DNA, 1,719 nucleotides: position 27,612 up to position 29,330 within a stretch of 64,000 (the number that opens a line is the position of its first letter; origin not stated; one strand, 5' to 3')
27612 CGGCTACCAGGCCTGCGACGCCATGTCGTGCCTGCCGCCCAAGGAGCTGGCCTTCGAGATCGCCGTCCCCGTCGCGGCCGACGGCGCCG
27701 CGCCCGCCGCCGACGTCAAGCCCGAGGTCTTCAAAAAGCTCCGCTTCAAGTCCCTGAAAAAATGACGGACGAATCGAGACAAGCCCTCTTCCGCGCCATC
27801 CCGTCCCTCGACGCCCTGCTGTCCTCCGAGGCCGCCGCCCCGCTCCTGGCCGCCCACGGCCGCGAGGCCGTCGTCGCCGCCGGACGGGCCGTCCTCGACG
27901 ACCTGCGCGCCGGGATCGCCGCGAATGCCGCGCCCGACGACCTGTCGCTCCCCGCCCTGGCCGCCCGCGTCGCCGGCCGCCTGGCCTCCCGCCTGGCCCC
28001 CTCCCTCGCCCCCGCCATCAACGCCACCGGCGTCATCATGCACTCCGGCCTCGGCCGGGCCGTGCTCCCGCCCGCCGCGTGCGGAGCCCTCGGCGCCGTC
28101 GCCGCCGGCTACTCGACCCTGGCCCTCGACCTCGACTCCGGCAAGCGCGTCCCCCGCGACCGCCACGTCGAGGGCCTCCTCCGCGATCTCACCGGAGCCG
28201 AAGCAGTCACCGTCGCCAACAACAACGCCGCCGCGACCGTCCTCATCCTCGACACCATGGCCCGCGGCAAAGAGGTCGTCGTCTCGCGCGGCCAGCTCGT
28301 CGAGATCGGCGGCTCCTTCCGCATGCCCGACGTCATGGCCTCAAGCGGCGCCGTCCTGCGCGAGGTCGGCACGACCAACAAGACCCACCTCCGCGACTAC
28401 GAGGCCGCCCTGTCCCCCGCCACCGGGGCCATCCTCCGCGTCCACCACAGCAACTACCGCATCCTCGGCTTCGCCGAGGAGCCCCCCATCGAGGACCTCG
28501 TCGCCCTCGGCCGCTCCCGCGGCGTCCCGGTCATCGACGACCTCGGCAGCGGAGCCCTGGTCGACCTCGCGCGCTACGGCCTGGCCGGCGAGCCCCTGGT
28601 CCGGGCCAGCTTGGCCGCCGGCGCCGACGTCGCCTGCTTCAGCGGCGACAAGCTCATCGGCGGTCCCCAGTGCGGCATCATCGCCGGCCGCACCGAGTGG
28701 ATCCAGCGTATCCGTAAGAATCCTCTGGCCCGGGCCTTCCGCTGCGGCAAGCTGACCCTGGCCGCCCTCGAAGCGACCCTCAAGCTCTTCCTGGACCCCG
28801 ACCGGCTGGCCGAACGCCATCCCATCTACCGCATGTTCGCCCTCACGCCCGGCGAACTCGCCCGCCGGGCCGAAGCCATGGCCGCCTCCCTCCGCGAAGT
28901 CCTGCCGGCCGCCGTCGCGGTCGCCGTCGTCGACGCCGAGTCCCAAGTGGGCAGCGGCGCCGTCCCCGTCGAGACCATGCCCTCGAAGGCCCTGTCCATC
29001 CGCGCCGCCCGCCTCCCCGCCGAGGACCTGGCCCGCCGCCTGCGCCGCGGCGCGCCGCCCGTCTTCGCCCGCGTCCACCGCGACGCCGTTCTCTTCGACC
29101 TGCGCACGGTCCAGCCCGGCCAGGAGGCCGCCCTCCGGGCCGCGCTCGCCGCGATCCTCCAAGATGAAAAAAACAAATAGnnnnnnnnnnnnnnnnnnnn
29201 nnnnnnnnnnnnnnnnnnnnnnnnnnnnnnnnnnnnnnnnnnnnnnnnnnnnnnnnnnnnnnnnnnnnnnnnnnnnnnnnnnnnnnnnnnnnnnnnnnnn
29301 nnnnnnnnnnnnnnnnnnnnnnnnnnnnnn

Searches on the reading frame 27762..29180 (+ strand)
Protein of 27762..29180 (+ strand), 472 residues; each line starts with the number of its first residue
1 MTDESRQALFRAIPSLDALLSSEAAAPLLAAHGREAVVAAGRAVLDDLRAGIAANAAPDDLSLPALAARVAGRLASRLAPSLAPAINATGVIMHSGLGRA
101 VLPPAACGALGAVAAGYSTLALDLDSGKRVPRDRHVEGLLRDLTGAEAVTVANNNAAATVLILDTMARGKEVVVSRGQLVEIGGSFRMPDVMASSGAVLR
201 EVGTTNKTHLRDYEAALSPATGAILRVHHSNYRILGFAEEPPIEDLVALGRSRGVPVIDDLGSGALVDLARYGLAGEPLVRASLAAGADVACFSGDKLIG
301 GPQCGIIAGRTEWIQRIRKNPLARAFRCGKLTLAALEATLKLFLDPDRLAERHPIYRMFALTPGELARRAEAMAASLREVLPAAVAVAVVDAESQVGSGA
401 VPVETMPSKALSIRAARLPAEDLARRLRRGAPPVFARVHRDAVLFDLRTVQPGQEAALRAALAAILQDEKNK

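Call 66: find_homologous_proteins(query=window:27762-29180:+, max_evalue=1e-50)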
Query window:27762-29180:+ (472 aa): 8000 proteins with E <= 1e-50 among 8000 candidates; the best 120 are listed.
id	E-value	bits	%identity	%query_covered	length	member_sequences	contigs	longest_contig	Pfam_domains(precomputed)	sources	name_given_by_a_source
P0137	1.5e-287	972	99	100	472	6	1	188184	PF03841.20,PF12390.14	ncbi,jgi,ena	jgi:L-seryl-tRNA(Ser) seleniumtransferase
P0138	3.9e-247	839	87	98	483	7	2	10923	PF03841.20,PF12390.14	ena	-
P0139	3.4e-225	766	78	99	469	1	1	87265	PF03841.20,PF12390.14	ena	-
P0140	5.4e-221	752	76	99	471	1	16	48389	PF03841.20,PF12390.14,PF01053.27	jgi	jgi:L-seryl-tRNA(Ser) seleniumtransferase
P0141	4.7e-219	746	76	99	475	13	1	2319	PF03841.20,PF12390.14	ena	-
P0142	1.4e-216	738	74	100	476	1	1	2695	PF03841.20,PF12390.14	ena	-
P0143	2.6e-215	734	75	98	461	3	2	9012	PF03841.20,PF12390.14,PF01053.27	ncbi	-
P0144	1.4e-213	728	75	99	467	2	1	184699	PF03841.20,PF12390.14,PF01053.27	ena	-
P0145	1.8e-213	728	74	99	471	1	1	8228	PF03841.20,PF12390.14,PF01053.27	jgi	jgi:L-seryl-tRNA(Ser) seleniumtransferase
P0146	2.1e-213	727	74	99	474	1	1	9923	PF03841.20,PF12390.14,PF01053.27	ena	-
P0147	9.8e-213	725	74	99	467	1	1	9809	PF03841.20,PF12390.14,PF01053.27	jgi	-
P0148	1.3e-212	725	74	97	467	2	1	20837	PF03841.20,PF12390.14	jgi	-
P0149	1.4e-212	725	74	98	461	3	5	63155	PF03841.20,PF12390.14,PF01053.27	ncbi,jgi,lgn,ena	-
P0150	3.7e-212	723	75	99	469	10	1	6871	PF03841.20,PF12390.14,PF01053.27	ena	-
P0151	1.4e-211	721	74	99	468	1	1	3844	PF03841.20,PF12390.14,PF01053.27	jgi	jgi:L-seryl-tRNA(Ser) seleniumtransferase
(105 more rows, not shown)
